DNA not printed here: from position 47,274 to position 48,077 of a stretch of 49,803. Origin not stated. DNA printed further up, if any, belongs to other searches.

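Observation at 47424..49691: OLD/PARIS-like ATPase-TOPRIM fusion paired with a small 3-TM protein next to the tRNA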

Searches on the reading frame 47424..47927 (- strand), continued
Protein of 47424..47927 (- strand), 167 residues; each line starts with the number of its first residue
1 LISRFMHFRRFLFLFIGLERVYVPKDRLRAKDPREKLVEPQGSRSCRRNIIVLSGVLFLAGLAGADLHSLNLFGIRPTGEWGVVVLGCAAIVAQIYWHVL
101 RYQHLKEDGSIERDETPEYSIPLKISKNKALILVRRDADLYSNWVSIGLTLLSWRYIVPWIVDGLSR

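Call 67: find_encoding_contigs(protein=P0172, flank=7000, max_places=2)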
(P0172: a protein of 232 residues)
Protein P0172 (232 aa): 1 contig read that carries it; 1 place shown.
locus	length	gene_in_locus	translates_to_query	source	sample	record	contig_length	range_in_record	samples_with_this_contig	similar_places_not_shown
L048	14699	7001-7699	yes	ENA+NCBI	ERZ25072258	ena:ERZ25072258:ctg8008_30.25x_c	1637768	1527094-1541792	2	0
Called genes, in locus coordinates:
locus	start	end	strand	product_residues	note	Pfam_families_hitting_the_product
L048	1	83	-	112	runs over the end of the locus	PF01568:Molydop_binding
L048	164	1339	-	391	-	PF03825:Nuc_H_symport, PF07690:MFS_1, PF12832:MFS_1_like, PF07690:MFS_1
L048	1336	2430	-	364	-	PF01264:Chorismate_synt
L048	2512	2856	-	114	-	-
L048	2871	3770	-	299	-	PF01259:SAICAR_synt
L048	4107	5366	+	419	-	PF00145:DNA_methylase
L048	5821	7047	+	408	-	PF09019:EcoRII-C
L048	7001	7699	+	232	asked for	-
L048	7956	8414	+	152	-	PF00731:AIRC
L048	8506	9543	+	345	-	PF22660:RS_preATP-grasp-like, PF02786:CPSase_L_D2 (weak), PF02222:ATP-grasp, PF17769:PurK_C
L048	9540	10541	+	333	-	PF08240:ADH_N (weak), PF00107:ADH_zinc_N, PF13602:ADH_zinc_N_2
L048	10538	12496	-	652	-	PF04851:ResIII, PF17757:UvrB_inter, PF27431:UvrB_3rd, PF00271:Helicase_C, PF12344:UvrB, PF02151:UVR (weak)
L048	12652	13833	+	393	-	PF00155:Aminotran_1_2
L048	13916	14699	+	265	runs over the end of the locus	PF02668:TauD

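Call 68: search_protein_families(library=phrogs, alignment_id=A1, max_evalue=0.1)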
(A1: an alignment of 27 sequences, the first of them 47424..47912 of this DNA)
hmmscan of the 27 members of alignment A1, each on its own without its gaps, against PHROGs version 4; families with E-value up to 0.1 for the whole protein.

A. member 1, window:47424-47912:- (162 aa): 0 families

B. families by the number of members that match (of 27 scanned): 3 families
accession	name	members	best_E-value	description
phrog_34093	-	1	0.034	-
phrog_31431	-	1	0.073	-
phrog_38456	-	1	0.091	holin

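Call 78: search_dna_similar(query=window:47424-47912:-, collection=plasmids, mode=protein, max_evalue=0.001, max_rows=10)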
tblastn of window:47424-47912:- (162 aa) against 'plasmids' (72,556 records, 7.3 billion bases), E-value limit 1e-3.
No match.
